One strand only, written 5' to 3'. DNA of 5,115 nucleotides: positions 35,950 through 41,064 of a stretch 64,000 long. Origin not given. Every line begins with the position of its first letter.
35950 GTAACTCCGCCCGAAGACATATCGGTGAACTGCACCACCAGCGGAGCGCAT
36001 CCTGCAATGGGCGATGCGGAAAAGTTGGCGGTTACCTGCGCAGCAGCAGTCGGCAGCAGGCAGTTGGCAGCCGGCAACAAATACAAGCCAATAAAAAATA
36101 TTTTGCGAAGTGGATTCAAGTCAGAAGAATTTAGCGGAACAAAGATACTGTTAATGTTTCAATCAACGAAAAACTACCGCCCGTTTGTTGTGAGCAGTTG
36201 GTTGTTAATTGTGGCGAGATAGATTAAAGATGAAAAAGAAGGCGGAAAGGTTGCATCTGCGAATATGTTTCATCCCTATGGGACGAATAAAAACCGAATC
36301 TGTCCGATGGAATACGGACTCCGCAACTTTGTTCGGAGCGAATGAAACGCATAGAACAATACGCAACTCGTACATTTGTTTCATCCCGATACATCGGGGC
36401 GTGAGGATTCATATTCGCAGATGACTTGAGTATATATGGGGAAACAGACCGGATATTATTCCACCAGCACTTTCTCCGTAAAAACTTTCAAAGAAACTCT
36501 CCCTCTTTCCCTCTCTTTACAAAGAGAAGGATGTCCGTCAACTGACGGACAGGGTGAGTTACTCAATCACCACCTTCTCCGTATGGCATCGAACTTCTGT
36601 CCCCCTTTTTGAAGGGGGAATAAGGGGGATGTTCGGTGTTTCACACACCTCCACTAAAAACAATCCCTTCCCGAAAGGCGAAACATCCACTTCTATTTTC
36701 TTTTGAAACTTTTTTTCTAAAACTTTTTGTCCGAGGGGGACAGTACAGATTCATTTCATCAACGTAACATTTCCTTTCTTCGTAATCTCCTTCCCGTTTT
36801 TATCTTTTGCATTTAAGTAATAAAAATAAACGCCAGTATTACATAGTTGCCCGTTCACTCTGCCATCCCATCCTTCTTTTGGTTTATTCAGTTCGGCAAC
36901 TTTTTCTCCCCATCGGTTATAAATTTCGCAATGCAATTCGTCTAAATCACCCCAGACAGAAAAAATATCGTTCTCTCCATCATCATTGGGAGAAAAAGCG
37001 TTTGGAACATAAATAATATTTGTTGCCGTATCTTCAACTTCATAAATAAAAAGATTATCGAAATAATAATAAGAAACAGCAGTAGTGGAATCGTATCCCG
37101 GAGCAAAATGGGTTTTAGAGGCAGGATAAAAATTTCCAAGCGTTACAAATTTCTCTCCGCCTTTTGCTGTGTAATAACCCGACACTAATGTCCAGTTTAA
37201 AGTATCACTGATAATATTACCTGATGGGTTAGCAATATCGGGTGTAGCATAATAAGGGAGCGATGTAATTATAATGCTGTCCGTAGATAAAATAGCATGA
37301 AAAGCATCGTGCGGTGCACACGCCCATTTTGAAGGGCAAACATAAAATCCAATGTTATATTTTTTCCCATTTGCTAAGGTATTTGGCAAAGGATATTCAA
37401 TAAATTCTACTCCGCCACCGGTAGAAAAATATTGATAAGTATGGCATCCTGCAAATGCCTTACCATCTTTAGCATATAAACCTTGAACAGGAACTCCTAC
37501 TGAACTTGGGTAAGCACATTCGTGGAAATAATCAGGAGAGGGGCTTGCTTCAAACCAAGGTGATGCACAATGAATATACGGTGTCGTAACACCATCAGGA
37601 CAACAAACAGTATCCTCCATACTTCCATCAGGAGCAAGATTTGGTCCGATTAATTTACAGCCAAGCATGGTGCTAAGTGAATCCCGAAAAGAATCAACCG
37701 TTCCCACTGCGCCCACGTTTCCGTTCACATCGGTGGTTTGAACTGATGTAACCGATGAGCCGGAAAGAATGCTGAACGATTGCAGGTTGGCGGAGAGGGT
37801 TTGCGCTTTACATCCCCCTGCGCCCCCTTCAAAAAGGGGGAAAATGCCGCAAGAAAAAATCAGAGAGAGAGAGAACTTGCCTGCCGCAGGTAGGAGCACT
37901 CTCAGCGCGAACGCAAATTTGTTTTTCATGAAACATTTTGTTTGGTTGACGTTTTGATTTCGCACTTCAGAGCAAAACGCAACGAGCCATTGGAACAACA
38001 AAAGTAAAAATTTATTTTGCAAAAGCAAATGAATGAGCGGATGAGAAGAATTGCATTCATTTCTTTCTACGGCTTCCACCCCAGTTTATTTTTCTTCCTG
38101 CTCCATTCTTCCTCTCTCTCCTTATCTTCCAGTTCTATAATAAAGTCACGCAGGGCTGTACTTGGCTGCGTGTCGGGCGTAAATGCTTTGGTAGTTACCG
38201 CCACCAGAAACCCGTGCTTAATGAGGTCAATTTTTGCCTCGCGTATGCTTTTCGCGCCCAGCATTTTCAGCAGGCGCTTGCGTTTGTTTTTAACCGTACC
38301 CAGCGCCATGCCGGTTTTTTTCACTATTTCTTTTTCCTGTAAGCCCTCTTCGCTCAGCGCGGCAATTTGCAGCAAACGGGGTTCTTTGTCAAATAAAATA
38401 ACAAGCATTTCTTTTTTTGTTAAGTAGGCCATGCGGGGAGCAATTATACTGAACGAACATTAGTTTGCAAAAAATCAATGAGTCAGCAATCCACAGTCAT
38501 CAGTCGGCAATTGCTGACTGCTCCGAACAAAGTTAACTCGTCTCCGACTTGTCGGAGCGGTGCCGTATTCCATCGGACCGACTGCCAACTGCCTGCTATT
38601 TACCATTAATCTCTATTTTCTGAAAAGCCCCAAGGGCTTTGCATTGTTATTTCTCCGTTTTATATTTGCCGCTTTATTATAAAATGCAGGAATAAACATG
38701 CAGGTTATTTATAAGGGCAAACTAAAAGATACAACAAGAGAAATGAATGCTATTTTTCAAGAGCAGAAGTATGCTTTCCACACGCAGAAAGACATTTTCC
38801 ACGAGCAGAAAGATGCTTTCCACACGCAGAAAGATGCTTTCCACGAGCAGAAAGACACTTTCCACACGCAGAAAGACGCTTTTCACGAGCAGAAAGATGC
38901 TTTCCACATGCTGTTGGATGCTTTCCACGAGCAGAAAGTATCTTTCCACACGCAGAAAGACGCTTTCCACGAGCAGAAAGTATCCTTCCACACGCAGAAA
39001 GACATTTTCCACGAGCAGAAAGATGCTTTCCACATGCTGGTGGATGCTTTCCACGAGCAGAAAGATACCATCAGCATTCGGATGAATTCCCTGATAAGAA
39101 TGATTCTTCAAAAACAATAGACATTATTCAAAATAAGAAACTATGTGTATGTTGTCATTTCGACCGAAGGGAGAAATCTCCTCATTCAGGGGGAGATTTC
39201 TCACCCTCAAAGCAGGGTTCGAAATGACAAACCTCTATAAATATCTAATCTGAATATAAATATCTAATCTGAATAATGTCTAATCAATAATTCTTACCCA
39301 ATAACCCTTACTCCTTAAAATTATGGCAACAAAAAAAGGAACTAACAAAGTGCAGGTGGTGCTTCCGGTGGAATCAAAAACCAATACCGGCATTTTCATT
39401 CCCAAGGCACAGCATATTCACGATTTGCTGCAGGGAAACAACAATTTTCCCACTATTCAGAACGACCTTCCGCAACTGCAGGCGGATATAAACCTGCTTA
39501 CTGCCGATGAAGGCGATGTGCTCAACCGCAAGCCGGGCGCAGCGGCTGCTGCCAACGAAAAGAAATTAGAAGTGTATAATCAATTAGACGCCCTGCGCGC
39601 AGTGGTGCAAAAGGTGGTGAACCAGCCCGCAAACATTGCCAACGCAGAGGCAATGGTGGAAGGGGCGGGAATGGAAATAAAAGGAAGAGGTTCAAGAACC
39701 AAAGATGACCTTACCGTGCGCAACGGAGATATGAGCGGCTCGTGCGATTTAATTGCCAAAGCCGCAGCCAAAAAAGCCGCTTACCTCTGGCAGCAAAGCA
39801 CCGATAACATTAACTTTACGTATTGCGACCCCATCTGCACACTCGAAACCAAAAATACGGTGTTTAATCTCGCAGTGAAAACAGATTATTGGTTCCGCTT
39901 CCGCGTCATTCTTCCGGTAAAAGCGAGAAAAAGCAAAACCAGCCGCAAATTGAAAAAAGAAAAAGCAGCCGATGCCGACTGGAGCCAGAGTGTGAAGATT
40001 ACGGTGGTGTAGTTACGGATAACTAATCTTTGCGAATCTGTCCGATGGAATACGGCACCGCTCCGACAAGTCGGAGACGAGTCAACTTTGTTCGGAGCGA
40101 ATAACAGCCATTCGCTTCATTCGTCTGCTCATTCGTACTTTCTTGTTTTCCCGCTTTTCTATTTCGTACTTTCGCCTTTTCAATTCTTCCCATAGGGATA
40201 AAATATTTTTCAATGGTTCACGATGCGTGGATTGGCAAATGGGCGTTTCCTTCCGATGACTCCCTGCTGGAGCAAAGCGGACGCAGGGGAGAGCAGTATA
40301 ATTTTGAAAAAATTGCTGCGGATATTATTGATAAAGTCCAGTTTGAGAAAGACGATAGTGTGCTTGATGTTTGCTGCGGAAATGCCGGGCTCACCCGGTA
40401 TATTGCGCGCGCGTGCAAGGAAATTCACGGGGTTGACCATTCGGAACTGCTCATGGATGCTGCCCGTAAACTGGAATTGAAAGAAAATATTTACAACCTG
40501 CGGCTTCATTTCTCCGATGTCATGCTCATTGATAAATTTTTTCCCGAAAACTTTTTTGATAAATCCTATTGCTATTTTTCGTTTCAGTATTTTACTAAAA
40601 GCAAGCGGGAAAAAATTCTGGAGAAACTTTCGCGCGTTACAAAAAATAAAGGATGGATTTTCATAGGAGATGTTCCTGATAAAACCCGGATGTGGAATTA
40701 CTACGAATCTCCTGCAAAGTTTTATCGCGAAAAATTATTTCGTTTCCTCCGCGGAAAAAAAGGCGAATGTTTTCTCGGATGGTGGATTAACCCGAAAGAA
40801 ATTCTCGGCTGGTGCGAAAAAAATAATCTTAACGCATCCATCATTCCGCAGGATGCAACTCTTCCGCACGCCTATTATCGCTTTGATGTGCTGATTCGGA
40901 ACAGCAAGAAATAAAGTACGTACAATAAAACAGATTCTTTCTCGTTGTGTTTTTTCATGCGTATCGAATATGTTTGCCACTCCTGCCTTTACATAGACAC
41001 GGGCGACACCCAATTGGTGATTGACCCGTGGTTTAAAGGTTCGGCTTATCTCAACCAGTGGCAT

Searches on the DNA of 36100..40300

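Call 25: search_rna_families(source=window, start=36100, end=40300, threshold=evalue, max_evalue=5)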
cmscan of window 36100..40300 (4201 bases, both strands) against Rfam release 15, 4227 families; matches with E-value up to 5: 13.
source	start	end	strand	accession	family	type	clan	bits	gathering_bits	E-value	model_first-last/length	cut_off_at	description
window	38619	38716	-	RF01859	Phe_leader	Cis-reg; leader;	-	25.1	55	0.47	1-125/125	no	Phenylalanine leader peptide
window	38631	38711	+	RF03323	mir-3613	Gene; miRNA;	-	21.7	91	0.38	1-86/86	no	mir-3613 microRNA precursor family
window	38938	39026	-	RF01033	mir-767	Gene; miRNA;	-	21.7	90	0.61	1-86/86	no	mir-767 microRNA precursor family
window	38845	38951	-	RF04125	MIR9408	Gene; miRNA;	-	21.7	90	0.78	1-117/117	no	MIR9408 microRNA precursor family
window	38598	38707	-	RF03096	RAGATH-19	Gene; sRNA;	-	21.6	85.6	3.6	1-141/141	no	RAGATH-19 RNA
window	38941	39002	-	RF04161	mir-3688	Gene; miRNA;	-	20.2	84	1.6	1-88/88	no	mir-3688 microRNA precursor family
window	37823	37900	-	RF02240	Xoo1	Gene; sRNA;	-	20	70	4.3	1-95/95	no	Xanthomonadaceae sRNA Xoo1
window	36267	36294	+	RF01315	CRISPR-DR2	Gene; CRISPR;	CL00014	19.9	37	4.2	1-30/30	no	CRISPR RNA direct repeat element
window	36947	37073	-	RF01669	P14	Gene; sRNA;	-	19.2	45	1.7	1-146/146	no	Pseudomonas sRNA P14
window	38804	38954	-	RF02668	PsiU2-55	Gene; snRNA; snoRNA; scaRNA;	-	18.4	55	0.37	1-178/178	no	Drosophila small cajal body-specific RNA PsiU2-55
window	38006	38139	-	RF00690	MIR408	Gene; miRNA;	-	18.4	64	0.59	1-126/126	no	MIR408 microRNA precursor family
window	38637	38707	+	RF00749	mir-208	Gene; miRNA;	-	17.1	56.4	3.9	1-77/77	no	mir-208 microRNA precursor family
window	36970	37137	+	RF02763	IsrM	Gene; sRNA;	-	13.5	376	1.3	32-216/329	no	IsrM sRNA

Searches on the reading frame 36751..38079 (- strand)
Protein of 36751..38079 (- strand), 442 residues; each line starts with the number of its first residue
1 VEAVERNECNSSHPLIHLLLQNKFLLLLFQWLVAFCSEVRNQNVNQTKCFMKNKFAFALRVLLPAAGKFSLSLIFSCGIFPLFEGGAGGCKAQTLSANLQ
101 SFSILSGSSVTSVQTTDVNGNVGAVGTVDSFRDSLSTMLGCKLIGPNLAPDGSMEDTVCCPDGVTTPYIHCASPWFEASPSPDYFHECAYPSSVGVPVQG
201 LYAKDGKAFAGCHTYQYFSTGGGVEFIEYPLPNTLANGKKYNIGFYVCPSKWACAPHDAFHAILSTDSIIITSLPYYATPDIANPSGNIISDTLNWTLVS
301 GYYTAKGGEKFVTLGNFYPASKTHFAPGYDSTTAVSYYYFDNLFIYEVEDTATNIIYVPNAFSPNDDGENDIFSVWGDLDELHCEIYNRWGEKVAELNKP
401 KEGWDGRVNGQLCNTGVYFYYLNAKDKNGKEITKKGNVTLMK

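Call 29: search_protein_families(library=pfam, proteins=[window:36751-38079:-], max_evalue=0.01)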
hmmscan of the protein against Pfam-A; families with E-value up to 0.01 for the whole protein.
window:36751-38079:- (442 aa): 1 family
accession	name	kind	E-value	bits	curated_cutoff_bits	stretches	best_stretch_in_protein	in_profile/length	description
PF13585.12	CHU_C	-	4.4e-19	68.8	27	1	357-439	2-85/86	CHU_C Type IX secretion signal domain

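Call 74: find_homologous_proteins(query=window:36751-38079:-, max_evalue=1e-20)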
Query window:36751-38079:- (442 aa): 135 proteins with E <= 1e-20 among 5799 candidates; the best 120 are listed.
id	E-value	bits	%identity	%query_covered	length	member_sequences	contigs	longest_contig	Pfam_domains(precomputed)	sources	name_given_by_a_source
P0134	1.2e-272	923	100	89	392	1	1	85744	PF13585.13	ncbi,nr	ncbi:MAG: gliding motility-associated C-terminal domain-containing protein [Bacteroidetes bacterium]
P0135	1.4e-158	547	77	67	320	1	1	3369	PF13585.13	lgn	-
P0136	3.3e-75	272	45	71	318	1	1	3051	PF13585.13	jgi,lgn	jgi:gliding motility-associated-like protein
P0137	1.8e-73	266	47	67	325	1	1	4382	PF13585.13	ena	-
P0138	1.9e-73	266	47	67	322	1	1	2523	PF13585.13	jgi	jgi:gliding motility-associated-like protein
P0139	4.9e-73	265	45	71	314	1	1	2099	PF13585.13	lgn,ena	-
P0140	5.1e-69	252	44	67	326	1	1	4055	PF13585.13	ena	-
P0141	2.0e-68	250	46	66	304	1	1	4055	PF13585.13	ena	-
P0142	3.4e-58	216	42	43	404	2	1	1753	PF13585.13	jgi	jgi:gliding motility-associated-like protein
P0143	7.2e-58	215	45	65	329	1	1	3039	PF18962.8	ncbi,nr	ncbi:MAG: T9SS type A sorting domain-containing protein [Bacteroidetes bacterium]|nr:T9SS type A sor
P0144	7.8e-52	195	40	65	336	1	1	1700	PF18962.8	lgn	-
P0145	1.1e-51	194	38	70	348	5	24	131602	PF13585.13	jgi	jgi:gliding motility-associated-like protein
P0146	8.6e-49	185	39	67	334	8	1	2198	PF13585.13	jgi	jgi:gliding motility-associated-like protein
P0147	3.0e-48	183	38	67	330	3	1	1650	PF13585.13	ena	-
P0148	1.2e-47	181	39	45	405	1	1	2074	PF13585.13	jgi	-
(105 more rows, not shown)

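Call 75: find_encoding_contigs(protein=P0135, flank=10000, max_places=3)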
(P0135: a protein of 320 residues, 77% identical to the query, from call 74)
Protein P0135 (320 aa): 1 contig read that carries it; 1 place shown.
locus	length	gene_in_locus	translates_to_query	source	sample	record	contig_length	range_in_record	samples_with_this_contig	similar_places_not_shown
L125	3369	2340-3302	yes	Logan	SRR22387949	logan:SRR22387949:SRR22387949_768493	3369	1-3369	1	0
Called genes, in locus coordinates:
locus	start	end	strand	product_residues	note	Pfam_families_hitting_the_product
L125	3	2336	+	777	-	?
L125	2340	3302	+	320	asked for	PF13585:CHU_C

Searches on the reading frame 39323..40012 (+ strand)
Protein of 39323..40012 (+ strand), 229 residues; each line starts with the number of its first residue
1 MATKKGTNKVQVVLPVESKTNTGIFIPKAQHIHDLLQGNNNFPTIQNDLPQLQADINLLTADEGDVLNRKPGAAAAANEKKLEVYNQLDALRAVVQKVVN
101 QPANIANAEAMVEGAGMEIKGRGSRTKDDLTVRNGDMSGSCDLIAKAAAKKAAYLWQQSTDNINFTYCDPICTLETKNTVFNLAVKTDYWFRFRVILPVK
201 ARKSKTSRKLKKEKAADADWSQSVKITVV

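Call 29: search_protein_families(library=pfam, proteins=[window:39323-40012:+], max_evalue=0.01)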
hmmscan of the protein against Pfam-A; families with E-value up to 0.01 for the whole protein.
window:39323-40012:+ (229 aa): 0 families

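Call 44: search_protein_families(library=ncbifam, proteins=[window:39323-40012:+], max_evalue=0.1)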
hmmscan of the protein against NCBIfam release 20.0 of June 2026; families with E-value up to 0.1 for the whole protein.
window:39323-40012:+ (229 aa): 0 families

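Call 45: search_protein_families(library=phrogs, proteins=[window:39323-40012:+], max_evalue=0.1)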
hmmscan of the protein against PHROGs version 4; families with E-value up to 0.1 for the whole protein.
window:39323-40012:+ (229 aa): 0 families

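Call 46: search_solved_structures(query=window:39323-40012:+, max_evalue=1)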
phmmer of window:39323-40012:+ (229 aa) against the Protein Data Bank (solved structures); distinct sequences matched with E-value up to 1: 0.

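Call 47: find_homologous_proteins(query=window:39323-40012:+, max_evalue=0.001)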
Query window:39323-40012:+ (229 aa): 5 proteins with E <= 0.001 among 342 candidates.
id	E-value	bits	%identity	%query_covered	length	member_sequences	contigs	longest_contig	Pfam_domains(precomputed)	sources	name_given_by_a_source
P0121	4.7e-146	502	100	100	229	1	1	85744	-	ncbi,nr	ncbi:MAG: hypothetical protein HY063_08860 [Bacteroidetes bacterium]|nr:hypothetical protein [Bacter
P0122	3.0e-114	398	80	100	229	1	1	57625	-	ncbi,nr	ncbi:MAG: hypothetical protein HY063_09795 [Bacteroidetes bacterium]|nr:hypothetical protein [Bacter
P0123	4.0e-108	378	76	100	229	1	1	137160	-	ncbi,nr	ncbi:MAG: hypothetical protein HY063_14805 [Bacteroidetes bacterium]|nr:hypothetical protein [Bacter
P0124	4.1e-100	352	71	100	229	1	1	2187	-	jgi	-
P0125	5.0e-4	38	30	89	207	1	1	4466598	-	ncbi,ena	-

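Call 48: find_encoding_contigs(protein=P0122, flank=10000, max_places=3)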
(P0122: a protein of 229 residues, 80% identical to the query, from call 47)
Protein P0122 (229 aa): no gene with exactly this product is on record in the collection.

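Call 49: find_encoding_contigs(protein=P0123, flank=10000, max_places=3)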
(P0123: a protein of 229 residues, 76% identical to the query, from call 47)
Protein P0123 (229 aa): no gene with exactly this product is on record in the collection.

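Call 50: find_encoding_contigs(protein=P0124, flank=10000, max_places=3)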
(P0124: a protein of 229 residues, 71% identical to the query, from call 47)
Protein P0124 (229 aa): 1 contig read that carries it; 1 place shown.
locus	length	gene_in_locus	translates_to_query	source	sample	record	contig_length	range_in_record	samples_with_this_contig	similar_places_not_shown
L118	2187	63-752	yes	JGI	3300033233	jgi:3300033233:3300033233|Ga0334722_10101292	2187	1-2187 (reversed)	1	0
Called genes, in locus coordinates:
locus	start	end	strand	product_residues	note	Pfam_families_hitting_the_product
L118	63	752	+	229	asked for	-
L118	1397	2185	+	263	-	?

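Call 51: find_encoding_contigs(protein=P0121, flank=10000, max_places=3)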
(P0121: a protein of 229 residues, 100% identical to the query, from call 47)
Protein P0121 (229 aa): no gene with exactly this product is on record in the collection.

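Call 59: list_cluster_members(proteins=[P0121, P0122, P0123, P0005])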
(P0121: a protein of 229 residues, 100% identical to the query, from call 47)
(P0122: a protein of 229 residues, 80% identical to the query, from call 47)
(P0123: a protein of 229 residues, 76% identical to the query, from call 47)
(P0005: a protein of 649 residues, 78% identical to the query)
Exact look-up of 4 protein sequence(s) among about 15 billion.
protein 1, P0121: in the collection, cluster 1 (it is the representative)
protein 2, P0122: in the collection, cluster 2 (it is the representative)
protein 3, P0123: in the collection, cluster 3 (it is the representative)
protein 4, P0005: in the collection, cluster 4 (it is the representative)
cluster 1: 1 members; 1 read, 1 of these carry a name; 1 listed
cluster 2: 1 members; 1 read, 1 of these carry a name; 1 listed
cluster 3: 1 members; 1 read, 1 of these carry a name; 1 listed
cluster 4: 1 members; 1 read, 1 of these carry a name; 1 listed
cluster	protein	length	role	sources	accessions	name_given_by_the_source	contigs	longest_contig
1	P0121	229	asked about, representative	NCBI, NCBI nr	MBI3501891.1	MAG: hypothetical protein HY063_08860 [Bacteroidetes bacterium] | hypothetical protein [Bacteroidota bacterium]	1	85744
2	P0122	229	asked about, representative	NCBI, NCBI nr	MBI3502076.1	MAG: hypothetical protein HY063_09795 [Bacteroidetes bacterium] | hypothetical protein [Bacteroidota bacterium]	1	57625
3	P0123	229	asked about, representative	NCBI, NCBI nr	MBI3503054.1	MAG: hypothetical protein HY063_14805 [Bacteroidetes bacterium] | hypothetical protein [Bacteroidota bacterium]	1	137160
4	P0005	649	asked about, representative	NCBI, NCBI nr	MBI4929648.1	MAG: NADH-quinone oxidoreductase subunit L [Bacteroidetes bacterium] | NADH-quinone oxidoreductase subunit L [Bacteroidota bacterium]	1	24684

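Call 95: predict_structure(alignment_id=A5)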
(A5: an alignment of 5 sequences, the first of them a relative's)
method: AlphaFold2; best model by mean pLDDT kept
length: 229 residues; sequences in the alignment: 5
mean_pLDDT: 76.3   pTM: 0.49
mean pLDDT of the five models: 76.3, 75.9, 73.7, 71.1, 69.5
residues with pLDDT >= 90: 17; 70-90: 164; 50-70: 20; < 50: 28
segments of 3 or more residues with pLDDT < 50: 1-6, 123-126, 199-216
pLDDT, mean of each block of 10 residues (from residue 1): 49 82 83 83 83 91 85 85 90 87 76 80 56 77 73 83 84 79 85 70 43 50 79
secondary structure, 60 per line:
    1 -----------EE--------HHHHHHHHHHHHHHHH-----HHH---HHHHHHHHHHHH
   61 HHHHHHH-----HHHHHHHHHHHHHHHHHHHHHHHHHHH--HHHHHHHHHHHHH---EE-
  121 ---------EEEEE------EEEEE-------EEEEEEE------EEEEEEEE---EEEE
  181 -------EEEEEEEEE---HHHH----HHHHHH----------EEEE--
elements in order: H22-37 H49-67 H73-99 H102-114 E130-134 E141-145 E153-159 E166-173 E177-180 E188-196 H200-203 H208-213 E224-227

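Call 98: fold_search(model_id=the predicted structure, library=pdb)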
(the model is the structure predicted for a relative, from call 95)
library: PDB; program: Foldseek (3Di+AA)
matches with E <= 10: 1551; with E <= 0.001: 5
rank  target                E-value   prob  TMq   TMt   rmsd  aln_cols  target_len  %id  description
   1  1cn4_B                5.3e-04  1.00  0.30  0.32   4.6       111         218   19  ERYTHROPOIETIN COMPLEXED WITH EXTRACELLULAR DOMAINS OF ERYTHROPOIETIN RECEPTOR (released 1999-08-11)
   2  2jix_B                5.9e-04  1.00  0.31  0.33   5.3       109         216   20  Crystal structure of ABT-007 FAB fragment with the soluble domain of EPO receptor (released 2007-07-10)
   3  1hwh_B                7.0e-04  1.00  0.29  0.34   5.0       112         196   18  1:1 COMPLEX OF HUMAN GROWTH HORMONE MUTANT G120R WITH ITS SOLUBLE BINDING PROTEIN (released 1997-11-19)
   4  9bpu_A                7.9e-04  1.00  0.30  0.35   4.6       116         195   13  Structure of the IFN-lambda4/IFN-lambdaR1/IL-10Rbeta receptor complex with an engineered IL-10Rbeta (released 2025-01-29)
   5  2dm4_MODEL_1_A        8.4e-04  1.00  0.30  0.59   5.8       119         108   17  Solution structure of the second fn3 domain of human sorLA/LR11 (released 2006-10-20)
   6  1bj8                  1.0e-03  1.00  0.31  0.61   4.4       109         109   18  THIRD N-TERMINAL DOMAIN OF GP130, NMR, MINIMIZED AVERAGE STRUCTURE (released 1999-01-13)
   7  8k4q_C                1.1e-03  1.00  0.30  0.34   3.1       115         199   16  Crystal structure of nanobody HuNb103 bound to human interleukin-4 receptor subunit alpha (released 2024-06-26)
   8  5l2h_D                1.2e-03  1.00  0.31  0.68   3.9       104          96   14  Crystal Structure of W26A mutant of anti-EGFR Centyrin P54AR4-83v2 (released 2016-11-02)
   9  6mof_B                1.2e-03  1.00  0.30  0.32   4.5       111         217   19  Monomeric DARPin G2 complex with EpoR (released 2019-06-05)
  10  3hhr_B                1.2e-03  1.00  0.29  0.33   5.3       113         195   18  HUMAN GROWTH HORMONE AND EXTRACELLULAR DOMAIN OF ITS RECEPTOR: CRYSTAL STRUCTURE OF THE COMPLEX (released 1994-04-30)
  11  5fm4_C                1.2e-03  1.00  0.31  0.64   3.3       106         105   10  Structure of the C-terminally extended domain My4 of human myomesin (space group P21) (released 2016-11-23)
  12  6moh_D                1.2e-03  1.00  0.30  0.32   4.4       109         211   19  Dimeric DARPin C_R3 complex with EpoR (released 2019-06-05)
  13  1x5k_MODEL_1_A        1.3e-03  1.00  0.31  0.55   3.7       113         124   13  The solution structure of the sixth fibronectin type III domain of human Neogenin (released 2005-11-15)
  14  3hhr_C                1.3e-03  1.00  0.29  0.34   5.1       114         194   15  HUMAN GROWTH HORMONE AND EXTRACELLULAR DOMAIN OF ITS RECEPTOR: CRYSTAL STRUCTURE OF THE COMPLEX (released 1994-04-30)
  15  4u3h                  1.5e-03  1.00  0.30  0.63   2.9       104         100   18  Crystal structure of FN3con (released 2015-02-11)
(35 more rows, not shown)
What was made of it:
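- Tried and rejected: The fold is helical plus FN3 (calls 95, 98).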

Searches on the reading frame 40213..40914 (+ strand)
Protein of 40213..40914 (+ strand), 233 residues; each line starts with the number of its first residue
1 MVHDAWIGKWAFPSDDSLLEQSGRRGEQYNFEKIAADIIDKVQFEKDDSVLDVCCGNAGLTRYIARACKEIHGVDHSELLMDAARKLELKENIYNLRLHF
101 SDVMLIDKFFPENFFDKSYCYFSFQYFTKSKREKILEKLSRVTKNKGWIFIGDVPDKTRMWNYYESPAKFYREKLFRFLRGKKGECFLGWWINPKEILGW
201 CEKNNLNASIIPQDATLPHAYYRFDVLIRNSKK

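Call 29: search_protein_families(library=pfam, proteins=[window:40213-40914:+], max_evalue=0.01)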
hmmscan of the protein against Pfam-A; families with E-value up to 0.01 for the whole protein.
window:40213-40914:+ (233 aa): 13 families
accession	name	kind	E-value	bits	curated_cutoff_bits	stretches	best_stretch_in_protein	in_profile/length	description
PF13649.12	Methyltransf_25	-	3.7e-15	56.8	27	1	50-147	1-97/97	Methyltransferase domain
PF08241.18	Methyltransf_11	-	2.7e-12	47.6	21.2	1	51-151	1-95/95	Methyltransferase domain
PF13847.12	Methyltransf_31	-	9.2e-09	35.6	27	1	45-155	2-113/145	Methyltransferase domain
PF08242.18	Methyltransf_12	-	3.9e-08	34.4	30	1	51-149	1-98/98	Methyltransferase domain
PF01209.24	Ubie_methyltran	-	1.4e-05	25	20.1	1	38-151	39-151/233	ubiE/COQ5 methyltransferase family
PF03848.20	TehB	-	3e-05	24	20.4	1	27-150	11-131/193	Tellurite resistance protein TehB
PF13489.12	Methyltransf_23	-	0.00021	21.5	27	1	35-206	9-159/164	Methyltransferase domain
PF01739.24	CheR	-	0.0017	18.3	27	1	64-153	86-175/195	CheR methyltransferase, SAM binding domain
PF03291.22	mRNA_G-N7_MeTrfase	-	0.0017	17.9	26.6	1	46-160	61-188/315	mRNA (guanine-N(7))-methyltransferase domain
PF00398.26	RrnaAD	-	0.0024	17.5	24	1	32-93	16-78/263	Ribosomal RNA adenine dimethylase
PF13679.12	Methyltransf_32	-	0.0042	17.5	27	1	31-102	9-86/143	Methyltransferase domain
PF02390.23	Methyltransf_4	-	0.0069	16.3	24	1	49-145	4-109/173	Putative methyltransferase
PF01728.25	FtsJ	-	0.0091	16.4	24.1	0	37-79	11-56/181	FtsJ-like methyltransferase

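Call 63: find_encoding_contigs(protein=window:40213-40914:+, flank=10000, max_places=6)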
Protein window:40213-40914:+ (233 aa): 2 contigs read that carry it; 2 places shown.
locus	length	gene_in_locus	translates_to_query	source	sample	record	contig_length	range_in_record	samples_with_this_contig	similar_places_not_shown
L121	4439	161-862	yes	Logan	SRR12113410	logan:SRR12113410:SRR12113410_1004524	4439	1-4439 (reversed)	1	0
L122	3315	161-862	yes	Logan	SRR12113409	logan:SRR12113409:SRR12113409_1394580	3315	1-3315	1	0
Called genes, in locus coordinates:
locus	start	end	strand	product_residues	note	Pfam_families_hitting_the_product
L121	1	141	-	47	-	?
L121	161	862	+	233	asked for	PF01209:Ubie_methyltran (weak), PF13847:Methyltransf_31, PF08241:Methyltransf_11, PF08242:Methyltransf_12, PF13649:Methyltransf_25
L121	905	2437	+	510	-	PF13483:Lactamase_B_3 (weak), PF12706:Lactamase_B_2 (weak)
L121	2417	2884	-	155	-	PF21982:RecX_HTH1 (weak), PF02631:RecX_HTH2, PF21981:RecX_HTH3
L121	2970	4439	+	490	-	?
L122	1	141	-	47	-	?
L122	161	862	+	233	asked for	PF01209:Ubie_methyltran (weak), PF13847:Methyltransf_31, PF08241:Methyltransf_11, PF08242:Methyltransf_12, PF13649:Methyltransf_25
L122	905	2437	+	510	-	PF13483:Lactamase_B_3 (weak), PF12706:Lactamase_B_2 (weak)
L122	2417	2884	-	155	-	PF21982:RecX_HTH1 (weak), PF02631:RecX_HTH2, PF21981:RecX_HTH3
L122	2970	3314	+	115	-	?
